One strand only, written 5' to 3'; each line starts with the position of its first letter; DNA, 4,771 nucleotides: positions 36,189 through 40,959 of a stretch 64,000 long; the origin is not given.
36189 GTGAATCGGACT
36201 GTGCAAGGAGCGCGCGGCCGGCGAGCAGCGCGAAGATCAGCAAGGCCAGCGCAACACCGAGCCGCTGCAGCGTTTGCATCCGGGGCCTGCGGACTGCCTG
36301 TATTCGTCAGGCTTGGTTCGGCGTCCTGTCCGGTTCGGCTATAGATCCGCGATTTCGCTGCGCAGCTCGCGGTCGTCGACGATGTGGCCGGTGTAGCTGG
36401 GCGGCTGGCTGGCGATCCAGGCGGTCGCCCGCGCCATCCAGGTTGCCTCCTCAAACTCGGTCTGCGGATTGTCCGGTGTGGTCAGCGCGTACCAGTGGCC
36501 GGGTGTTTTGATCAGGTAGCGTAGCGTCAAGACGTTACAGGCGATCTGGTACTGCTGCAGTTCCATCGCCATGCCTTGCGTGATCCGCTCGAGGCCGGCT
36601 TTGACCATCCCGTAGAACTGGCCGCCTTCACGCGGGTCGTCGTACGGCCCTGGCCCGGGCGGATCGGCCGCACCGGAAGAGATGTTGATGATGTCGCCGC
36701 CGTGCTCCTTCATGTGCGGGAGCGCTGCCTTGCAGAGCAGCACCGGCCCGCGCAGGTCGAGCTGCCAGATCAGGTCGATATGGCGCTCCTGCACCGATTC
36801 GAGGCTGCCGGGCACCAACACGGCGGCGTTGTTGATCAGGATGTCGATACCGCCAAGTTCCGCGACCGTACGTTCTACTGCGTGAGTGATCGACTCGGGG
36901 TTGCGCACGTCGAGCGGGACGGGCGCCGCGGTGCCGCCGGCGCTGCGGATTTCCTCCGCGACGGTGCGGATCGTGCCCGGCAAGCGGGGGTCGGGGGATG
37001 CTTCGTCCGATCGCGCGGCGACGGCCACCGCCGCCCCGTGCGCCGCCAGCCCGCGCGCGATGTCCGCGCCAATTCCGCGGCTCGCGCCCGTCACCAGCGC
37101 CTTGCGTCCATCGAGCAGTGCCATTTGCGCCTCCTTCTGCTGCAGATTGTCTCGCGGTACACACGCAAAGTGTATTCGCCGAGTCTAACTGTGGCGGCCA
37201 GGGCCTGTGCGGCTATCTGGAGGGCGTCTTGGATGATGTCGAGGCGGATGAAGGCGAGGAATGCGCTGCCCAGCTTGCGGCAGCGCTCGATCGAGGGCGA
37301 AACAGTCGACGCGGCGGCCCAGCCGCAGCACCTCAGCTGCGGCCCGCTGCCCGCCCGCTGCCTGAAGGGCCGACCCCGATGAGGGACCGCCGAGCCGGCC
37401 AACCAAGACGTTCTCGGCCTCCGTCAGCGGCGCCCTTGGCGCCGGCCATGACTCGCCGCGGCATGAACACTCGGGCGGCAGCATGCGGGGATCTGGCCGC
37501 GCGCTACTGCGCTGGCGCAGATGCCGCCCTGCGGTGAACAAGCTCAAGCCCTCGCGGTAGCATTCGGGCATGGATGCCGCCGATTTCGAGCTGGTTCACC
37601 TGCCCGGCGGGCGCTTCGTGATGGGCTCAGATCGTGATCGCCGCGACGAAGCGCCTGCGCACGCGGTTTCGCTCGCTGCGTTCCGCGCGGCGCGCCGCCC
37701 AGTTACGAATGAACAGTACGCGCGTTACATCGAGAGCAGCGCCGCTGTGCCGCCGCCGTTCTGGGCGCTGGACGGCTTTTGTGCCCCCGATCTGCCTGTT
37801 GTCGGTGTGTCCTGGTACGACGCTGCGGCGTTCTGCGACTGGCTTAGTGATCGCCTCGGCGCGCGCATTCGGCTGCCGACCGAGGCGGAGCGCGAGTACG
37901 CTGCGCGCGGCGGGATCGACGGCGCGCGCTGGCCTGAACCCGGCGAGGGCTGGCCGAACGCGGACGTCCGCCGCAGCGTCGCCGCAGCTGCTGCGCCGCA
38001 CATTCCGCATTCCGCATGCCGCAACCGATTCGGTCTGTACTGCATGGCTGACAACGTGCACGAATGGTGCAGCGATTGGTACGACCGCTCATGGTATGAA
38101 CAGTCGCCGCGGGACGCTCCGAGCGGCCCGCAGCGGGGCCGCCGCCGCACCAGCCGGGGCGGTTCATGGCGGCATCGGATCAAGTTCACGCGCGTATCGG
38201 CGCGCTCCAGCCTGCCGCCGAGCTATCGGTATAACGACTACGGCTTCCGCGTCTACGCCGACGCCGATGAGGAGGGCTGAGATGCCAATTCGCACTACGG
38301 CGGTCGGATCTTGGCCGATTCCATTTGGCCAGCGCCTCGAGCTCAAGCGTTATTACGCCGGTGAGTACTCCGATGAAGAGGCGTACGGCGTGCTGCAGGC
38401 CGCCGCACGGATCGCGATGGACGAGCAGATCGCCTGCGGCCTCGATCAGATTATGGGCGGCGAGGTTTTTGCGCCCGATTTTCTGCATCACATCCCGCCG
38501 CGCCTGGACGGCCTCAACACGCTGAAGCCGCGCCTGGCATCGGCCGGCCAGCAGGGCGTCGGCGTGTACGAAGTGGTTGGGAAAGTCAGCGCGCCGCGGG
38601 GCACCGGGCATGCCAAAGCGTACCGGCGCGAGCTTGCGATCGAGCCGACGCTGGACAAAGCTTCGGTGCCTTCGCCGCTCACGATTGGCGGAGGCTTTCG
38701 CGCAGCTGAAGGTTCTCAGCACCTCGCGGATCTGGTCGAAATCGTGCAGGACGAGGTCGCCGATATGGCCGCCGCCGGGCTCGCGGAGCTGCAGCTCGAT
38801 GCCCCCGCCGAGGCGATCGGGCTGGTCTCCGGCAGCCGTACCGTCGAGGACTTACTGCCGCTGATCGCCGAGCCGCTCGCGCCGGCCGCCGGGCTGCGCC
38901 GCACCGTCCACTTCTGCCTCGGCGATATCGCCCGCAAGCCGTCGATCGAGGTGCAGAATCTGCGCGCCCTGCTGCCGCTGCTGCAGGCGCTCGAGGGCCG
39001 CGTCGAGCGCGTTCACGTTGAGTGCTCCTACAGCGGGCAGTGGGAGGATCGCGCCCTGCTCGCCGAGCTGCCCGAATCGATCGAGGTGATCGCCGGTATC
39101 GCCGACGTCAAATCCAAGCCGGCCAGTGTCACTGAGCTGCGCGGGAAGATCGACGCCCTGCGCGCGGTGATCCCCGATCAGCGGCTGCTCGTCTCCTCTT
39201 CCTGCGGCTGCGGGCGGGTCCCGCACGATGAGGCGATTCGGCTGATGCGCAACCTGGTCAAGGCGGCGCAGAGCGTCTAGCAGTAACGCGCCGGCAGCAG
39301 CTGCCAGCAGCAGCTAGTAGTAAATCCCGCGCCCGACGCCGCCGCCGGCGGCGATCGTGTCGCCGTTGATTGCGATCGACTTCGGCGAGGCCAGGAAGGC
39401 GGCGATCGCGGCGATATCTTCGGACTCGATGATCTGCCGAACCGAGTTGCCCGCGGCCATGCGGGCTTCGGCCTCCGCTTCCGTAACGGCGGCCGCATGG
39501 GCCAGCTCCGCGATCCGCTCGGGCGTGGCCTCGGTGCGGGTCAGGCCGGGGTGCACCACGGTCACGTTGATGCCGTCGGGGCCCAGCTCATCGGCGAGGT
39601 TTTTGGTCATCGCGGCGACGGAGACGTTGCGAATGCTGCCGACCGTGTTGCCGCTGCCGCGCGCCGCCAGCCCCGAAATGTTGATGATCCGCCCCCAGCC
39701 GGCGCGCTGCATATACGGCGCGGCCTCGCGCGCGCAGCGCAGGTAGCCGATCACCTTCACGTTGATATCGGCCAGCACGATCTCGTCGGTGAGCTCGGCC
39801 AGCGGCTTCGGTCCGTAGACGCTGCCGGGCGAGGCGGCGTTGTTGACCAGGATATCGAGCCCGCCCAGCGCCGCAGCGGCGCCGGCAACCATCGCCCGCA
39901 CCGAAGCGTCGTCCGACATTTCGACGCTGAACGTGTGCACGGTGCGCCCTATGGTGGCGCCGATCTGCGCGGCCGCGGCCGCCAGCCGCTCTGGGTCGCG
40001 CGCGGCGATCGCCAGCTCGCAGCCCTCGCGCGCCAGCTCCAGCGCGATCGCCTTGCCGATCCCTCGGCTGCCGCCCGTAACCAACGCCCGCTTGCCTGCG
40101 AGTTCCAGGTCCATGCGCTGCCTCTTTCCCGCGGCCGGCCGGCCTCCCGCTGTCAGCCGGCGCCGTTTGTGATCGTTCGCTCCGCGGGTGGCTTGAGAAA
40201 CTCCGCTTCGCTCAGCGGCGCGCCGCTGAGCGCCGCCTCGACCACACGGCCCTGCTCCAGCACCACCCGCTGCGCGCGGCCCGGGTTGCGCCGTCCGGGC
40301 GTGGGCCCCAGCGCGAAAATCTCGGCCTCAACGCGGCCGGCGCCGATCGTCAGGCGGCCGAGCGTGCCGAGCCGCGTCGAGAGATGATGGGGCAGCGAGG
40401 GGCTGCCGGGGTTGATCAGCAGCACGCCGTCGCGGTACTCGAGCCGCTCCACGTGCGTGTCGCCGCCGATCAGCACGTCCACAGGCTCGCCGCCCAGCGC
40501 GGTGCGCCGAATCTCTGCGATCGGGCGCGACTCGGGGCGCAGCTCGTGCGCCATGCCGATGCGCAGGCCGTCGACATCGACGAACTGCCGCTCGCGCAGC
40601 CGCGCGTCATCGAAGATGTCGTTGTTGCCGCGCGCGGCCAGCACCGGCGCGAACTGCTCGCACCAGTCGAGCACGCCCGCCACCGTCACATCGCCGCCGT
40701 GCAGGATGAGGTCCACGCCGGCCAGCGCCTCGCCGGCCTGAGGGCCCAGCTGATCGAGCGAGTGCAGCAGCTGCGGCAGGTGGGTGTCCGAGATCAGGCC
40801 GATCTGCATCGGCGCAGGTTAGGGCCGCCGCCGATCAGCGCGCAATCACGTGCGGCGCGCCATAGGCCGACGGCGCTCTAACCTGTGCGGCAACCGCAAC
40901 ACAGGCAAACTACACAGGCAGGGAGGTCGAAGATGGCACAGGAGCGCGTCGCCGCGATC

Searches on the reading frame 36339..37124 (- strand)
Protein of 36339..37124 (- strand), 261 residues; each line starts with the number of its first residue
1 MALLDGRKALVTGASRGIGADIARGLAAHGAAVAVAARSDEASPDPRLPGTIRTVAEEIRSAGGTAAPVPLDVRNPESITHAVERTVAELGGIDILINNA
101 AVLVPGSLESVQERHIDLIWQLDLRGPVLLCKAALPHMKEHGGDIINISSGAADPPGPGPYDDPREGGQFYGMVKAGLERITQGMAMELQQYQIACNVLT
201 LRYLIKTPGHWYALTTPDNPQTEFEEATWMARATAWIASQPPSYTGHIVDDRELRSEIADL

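Call 8: search_protein_families(library=pfam, proteins=[window:36339-37124:-], max_evalue=0.001)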
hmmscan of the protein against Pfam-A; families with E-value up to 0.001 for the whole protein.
window:36339-37124:- (261 aa): 4 families
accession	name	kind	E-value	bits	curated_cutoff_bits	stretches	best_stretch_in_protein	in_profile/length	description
PF00106.31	adh_short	-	9.3e-38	130.1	26.6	1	8-201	2-179/195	short chain dehydrogenase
PF13561.12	adh_short_C2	-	3.3e-33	115.6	27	1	13-232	1-202/236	Enoyl-(Acyl carrier protein) reductase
PF08659.16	KR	-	2e-07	31.5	22.6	1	10-130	4-119/180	KR domain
PF01370.27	Epimerase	-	1e-05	25.5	20.9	1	9-189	1-160/240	NAD dependent epimerase/dehydratase family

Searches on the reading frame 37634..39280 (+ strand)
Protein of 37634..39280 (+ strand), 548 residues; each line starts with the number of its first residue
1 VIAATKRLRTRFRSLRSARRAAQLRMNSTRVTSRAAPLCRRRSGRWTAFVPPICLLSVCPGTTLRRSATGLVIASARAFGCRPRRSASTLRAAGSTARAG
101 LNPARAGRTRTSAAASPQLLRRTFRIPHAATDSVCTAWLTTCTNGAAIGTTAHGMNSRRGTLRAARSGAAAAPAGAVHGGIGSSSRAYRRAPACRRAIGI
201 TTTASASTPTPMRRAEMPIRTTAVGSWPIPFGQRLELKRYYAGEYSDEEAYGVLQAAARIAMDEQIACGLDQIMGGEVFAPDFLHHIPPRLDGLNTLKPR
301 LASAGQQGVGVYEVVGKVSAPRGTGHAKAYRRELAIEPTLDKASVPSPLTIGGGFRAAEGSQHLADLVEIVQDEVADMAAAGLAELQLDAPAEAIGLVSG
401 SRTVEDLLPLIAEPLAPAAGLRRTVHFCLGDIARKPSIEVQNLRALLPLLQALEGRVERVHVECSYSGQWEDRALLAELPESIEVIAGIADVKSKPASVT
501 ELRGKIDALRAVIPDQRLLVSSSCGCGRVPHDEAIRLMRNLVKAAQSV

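Call 8: search_protein_families(library=pfam, proteins=[window:37634-39280:+], max_evalue=0.001)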
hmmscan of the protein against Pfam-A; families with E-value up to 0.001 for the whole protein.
window:37634-39280:+ (548 aa): 1 family
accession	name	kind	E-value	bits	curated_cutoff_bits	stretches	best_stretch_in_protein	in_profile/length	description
PF01717.24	Meth_synt_2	-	5.7e-16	59.2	21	1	220-546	2-323/324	Cobalamin-independent synthase, Catalytic domain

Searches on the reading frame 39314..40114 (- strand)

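Call 8: search_protein_families(library=pfam, proteins=[window:39314-40114:-], max_evalue=0.001)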
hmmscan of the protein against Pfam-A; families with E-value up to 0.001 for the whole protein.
window:39314-40114:- (266 aa): 6 families
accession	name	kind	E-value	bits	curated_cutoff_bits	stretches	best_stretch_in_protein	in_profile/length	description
PF00106.31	adh_short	-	3.3e-42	144.6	26.6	1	8-200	1-190/195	short chain dehydrogenase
PF13561.12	adh_short_C2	-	3.2e-40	138.6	27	1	17-260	6-235/236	Enoyl-(Acyl carrier protein) reductase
PF23441.1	SDR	-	1.7e-06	28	27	1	5-260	5-255/258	SDR-like rossmann domain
PF08659.16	KR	-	2.7e-06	27.8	22.6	1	11-123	4-115/180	KR domain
PF13460.12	NAD_binding_10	-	2.8e-05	24.5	27.2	1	14-198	1-152/184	NAD(P)H-binding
PF13439.12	Glyco_transf_4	-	0.00071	20.1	28.5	0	167-237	5-76/170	Glycosyltransferase Family 4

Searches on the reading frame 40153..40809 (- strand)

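Call 8: search_protein_families(library=pfam, proteins=[window:40153-40809:-], max_evalue=0.001)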
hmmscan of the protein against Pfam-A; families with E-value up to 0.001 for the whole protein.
window:40153-40809:- (218 aa): 2 families
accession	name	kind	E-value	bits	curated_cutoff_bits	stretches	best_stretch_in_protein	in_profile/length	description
PF12850.12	Metallophos_2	-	2.3e-24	86.6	27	1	1-145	1-143/154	Calcineurin-like phosphoesterase superfamily domain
PF00149.33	Metallophos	-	4.7e-07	30.9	21.5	1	1-73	1-79/191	Calcineurin-like phosphoesterase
